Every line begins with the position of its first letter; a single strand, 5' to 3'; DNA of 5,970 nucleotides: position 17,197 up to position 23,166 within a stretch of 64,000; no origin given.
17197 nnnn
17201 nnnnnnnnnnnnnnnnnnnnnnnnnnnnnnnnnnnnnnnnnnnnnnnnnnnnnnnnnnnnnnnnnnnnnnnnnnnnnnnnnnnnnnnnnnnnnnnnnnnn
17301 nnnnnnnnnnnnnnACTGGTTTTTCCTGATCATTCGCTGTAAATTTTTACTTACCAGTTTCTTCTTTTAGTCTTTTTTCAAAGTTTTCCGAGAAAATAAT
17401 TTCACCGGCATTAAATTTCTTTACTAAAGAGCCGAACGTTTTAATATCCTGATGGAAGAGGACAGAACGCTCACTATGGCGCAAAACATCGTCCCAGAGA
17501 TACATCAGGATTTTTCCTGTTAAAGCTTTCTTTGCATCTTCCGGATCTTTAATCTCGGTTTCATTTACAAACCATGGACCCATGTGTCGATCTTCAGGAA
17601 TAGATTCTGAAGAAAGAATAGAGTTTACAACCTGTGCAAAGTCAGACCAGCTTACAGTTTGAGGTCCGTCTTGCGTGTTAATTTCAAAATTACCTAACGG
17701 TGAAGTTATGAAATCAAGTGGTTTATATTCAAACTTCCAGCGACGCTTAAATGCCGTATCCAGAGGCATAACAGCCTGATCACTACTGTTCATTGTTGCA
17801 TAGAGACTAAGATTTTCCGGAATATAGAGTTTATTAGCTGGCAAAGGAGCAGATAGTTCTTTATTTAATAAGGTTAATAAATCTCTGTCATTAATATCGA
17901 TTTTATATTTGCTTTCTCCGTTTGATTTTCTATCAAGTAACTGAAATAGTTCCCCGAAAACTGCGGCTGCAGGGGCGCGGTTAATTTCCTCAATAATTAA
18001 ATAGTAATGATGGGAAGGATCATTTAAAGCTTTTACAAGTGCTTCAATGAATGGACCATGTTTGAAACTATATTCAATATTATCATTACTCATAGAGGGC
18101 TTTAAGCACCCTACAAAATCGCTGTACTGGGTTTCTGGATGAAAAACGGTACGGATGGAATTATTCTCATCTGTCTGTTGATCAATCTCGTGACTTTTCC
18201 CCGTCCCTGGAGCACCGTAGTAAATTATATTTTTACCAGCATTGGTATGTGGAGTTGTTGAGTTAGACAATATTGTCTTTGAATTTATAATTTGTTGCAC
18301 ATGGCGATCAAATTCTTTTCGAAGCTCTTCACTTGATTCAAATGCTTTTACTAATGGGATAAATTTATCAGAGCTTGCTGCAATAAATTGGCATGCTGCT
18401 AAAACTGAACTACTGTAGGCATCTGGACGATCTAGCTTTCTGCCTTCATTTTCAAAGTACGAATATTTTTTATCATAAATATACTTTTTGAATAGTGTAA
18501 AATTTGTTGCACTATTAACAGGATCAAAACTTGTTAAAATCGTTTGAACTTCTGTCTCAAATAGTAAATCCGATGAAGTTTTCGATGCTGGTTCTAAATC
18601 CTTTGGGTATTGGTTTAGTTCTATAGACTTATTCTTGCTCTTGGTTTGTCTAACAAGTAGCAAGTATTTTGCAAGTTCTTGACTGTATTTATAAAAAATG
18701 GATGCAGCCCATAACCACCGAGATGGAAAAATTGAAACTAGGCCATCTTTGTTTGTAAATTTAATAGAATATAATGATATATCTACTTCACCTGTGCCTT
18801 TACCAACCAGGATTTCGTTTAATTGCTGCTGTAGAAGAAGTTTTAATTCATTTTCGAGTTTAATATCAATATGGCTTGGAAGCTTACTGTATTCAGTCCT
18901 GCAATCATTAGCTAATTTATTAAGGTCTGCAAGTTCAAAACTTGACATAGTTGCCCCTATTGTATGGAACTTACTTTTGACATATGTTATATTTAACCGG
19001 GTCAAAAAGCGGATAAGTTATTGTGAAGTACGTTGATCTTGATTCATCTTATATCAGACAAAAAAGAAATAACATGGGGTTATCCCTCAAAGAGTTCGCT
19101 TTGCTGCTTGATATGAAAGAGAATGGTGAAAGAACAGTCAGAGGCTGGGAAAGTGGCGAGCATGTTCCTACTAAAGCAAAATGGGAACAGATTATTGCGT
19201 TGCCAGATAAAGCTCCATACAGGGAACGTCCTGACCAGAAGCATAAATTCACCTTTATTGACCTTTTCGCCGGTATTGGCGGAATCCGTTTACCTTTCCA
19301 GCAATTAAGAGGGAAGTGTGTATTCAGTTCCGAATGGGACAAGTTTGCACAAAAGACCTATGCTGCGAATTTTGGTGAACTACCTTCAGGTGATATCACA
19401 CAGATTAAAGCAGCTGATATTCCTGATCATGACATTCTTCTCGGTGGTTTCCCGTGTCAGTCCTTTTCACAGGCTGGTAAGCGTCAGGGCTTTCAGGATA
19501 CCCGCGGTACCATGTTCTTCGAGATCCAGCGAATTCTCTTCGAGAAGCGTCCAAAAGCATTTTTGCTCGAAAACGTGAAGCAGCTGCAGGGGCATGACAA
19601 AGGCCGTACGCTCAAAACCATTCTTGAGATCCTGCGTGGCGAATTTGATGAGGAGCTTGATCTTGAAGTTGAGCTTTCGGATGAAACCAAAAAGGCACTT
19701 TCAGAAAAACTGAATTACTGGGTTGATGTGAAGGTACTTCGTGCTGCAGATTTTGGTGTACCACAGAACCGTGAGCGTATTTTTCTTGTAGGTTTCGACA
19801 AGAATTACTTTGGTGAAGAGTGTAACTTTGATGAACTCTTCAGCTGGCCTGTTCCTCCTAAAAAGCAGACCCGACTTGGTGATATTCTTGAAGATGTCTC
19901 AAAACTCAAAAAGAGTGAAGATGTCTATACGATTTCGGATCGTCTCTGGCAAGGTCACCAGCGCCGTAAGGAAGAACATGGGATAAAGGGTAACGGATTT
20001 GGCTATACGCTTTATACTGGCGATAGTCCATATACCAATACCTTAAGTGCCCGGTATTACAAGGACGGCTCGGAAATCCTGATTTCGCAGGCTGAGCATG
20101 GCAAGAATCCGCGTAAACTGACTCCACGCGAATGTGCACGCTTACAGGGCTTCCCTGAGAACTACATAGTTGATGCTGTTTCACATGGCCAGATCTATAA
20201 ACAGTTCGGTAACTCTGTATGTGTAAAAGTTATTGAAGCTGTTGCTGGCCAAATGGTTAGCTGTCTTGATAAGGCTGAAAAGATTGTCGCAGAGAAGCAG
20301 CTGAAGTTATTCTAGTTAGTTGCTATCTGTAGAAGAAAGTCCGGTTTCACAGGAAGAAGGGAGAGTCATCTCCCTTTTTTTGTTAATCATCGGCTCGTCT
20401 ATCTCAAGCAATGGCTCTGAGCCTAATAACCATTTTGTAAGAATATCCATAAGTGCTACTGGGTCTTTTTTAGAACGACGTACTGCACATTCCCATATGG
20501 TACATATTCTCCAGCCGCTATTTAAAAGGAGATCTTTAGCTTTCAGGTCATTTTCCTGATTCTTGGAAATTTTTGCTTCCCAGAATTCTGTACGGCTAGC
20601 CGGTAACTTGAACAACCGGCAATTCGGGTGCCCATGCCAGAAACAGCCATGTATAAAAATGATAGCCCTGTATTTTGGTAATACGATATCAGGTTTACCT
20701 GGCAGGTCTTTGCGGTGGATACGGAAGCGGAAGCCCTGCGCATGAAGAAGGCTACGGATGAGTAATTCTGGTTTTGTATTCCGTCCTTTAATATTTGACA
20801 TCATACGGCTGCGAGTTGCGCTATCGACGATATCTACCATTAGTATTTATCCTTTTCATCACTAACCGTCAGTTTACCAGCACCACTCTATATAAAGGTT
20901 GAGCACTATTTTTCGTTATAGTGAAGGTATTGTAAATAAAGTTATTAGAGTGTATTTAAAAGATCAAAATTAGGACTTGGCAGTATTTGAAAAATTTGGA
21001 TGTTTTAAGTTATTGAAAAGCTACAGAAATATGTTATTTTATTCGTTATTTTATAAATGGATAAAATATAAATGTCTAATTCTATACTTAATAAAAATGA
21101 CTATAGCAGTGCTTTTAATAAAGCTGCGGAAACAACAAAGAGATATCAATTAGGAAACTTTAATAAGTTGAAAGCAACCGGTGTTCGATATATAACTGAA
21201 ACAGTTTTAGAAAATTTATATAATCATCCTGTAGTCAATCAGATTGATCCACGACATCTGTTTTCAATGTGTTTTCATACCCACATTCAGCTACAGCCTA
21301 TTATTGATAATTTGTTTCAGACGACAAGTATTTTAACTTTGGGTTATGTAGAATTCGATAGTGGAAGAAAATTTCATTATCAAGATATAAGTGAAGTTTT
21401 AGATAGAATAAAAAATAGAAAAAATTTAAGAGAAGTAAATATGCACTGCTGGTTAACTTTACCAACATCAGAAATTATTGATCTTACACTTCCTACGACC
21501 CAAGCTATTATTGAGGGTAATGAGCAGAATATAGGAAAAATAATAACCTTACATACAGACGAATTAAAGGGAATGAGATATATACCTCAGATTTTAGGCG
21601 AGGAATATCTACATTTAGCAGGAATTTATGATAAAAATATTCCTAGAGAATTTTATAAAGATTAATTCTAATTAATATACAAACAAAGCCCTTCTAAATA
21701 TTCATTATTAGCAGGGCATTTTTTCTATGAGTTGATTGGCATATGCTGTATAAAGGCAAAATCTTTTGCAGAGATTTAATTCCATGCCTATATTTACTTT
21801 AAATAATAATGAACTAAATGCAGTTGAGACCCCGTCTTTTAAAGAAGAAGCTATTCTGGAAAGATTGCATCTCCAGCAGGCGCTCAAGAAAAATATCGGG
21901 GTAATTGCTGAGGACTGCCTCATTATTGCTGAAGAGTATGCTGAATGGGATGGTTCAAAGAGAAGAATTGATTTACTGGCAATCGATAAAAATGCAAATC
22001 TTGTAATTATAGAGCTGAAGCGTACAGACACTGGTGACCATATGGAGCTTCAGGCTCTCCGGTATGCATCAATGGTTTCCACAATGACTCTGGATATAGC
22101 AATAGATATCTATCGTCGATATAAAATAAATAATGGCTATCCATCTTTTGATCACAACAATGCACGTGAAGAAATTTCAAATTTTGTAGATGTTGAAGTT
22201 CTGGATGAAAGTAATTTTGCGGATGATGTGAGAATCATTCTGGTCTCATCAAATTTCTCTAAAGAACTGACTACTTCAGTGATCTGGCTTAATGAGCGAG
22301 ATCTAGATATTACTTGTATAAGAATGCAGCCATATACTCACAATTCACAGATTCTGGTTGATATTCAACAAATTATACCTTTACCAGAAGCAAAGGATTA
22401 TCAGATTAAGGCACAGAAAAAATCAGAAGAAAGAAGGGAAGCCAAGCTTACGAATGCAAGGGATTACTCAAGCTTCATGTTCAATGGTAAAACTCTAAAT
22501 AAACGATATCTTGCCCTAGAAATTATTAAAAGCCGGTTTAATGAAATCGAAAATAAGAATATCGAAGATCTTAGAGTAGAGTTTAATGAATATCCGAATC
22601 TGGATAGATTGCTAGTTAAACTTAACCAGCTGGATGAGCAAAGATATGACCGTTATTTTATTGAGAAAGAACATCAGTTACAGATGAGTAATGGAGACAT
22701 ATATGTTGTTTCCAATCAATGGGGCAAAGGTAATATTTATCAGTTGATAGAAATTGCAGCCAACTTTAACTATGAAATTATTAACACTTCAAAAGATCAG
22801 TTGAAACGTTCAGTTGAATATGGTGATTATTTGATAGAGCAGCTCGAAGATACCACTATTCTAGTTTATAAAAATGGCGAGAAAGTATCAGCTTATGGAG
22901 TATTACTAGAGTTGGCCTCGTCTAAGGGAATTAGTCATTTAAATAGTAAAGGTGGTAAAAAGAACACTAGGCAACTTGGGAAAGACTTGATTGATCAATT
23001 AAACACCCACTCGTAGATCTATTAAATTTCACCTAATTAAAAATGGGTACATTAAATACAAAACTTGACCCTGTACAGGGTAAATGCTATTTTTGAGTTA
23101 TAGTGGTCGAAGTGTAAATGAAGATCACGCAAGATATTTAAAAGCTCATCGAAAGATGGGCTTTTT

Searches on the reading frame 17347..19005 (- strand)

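Call 3: search_protein_families(library=pfam, proteins=[window:17347-19005:-], max_evalue=0.01)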
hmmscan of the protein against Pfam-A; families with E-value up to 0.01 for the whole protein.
window:17347-19005:- (552 aa): 1 family
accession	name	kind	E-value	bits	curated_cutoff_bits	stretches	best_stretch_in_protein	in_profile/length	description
PF07728.20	AAA_5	-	1.8e-08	34.9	22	1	260-422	2-138/139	AAA domain (dynein-related subfamily)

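Call 4: search_protein_families(library=padloc, proteins=[window:17347-19005:-], max_evalue=0.01)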
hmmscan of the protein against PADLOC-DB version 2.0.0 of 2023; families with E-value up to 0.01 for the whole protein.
window:17347-19005:- (552 aa): 2 families
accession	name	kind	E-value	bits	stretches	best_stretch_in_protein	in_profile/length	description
PDLC03448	REase_II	-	2.8e-45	152.8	2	309-514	598-818/857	Type II restriction enzyme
PDLC03547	REase_II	-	1.6e-44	150.5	1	255-531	262-548/585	Type II restriction enzyme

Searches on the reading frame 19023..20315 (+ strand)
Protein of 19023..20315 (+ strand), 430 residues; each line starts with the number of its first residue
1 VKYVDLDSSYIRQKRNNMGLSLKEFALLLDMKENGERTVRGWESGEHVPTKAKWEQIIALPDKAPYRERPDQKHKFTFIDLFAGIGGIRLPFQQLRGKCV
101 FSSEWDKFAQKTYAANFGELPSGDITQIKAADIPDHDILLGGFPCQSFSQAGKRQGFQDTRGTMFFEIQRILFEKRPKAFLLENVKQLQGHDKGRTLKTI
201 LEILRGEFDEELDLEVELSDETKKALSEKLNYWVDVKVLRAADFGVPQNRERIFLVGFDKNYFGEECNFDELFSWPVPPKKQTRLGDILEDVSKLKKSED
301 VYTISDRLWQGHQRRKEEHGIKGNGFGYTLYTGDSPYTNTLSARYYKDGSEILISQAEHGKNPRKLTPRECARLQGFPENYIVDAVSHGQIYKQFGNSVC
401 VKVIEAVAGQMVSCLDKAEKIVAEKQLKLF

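Call 76: search_protein_families(library=pfam, proteins=[window:19023-20315:+], max_evalue=0.001)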
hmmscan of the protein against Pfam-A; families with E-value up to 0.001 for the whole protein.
window:19023-20315:+ (430 aa): 2 families
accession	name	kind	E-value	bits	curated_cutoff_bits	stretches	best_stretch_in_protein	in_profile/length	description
PF00145.23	DNA_methylase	-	7.3e-101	338.3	22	2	76-204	1-130/324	C-5 cytosine-specific DNA methylase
PF01381.28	HTH_3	-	0.00029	21.3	23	1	11-58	1-45/55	Helix-turn-helix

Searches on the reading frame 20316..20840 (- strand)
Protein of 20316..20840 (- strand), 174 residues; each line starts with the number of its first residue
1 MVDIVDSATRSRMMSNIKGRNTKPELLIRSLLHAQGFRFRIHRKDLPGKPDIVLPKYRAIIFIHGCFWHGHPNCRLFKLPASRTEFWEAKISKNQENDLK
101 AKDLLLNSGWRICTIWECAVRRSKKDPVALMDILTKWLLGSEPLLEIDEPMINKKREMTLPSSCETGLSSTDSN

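Call 76: search_protein_families(library=pfam, proteins=[window:20316-20840:-], max_evalue=0.001)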
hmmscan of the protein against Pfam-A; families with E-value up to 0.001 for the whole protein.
window:20316-20840:- (174 aa): 1 family
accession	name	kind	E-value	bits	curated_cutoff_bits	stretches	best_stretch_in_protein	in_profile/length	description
PF03852.21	Vsr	-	2.9e-33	114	27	1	3-71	2-70/74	DNA mismatch endonuclease Vsr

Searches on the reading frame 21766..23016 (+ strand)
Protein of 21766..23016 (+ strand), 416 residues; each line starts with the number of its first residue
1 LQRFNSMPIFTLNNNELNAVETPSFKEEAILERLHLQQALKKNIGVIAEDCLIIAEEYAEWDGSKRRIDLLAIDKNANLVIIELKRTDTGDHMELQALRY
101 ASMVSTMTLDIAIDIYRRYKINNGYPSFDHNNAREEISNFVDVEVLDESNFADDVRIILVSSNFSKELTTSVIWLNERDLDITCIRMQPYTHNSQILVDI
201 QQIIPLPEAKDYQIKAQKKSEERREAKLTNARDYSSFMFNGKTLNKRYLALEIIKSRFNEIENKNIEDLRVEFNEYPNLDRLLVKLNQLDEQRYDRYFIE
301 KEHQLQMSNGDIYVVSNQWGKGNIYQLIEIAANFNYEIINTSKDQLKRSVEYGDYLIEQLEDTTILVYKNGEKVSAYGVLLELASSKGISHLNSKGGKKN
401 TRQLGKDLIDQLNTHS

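Call 76: search_protein_families(library=pfam, proteins=[window:21766-23016:+], max_evalue=0.001)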
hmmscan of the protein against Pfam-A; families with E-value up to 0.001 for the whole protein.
window:21766-23016:+ (416 aa): 1 family
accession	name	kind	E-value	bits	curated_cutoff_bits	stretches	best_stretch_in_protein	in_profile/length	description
PF01939.22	NucS_C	-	9.8e-06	26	24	1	35-100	4-66/124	Endonuclease NucS C-terminal domain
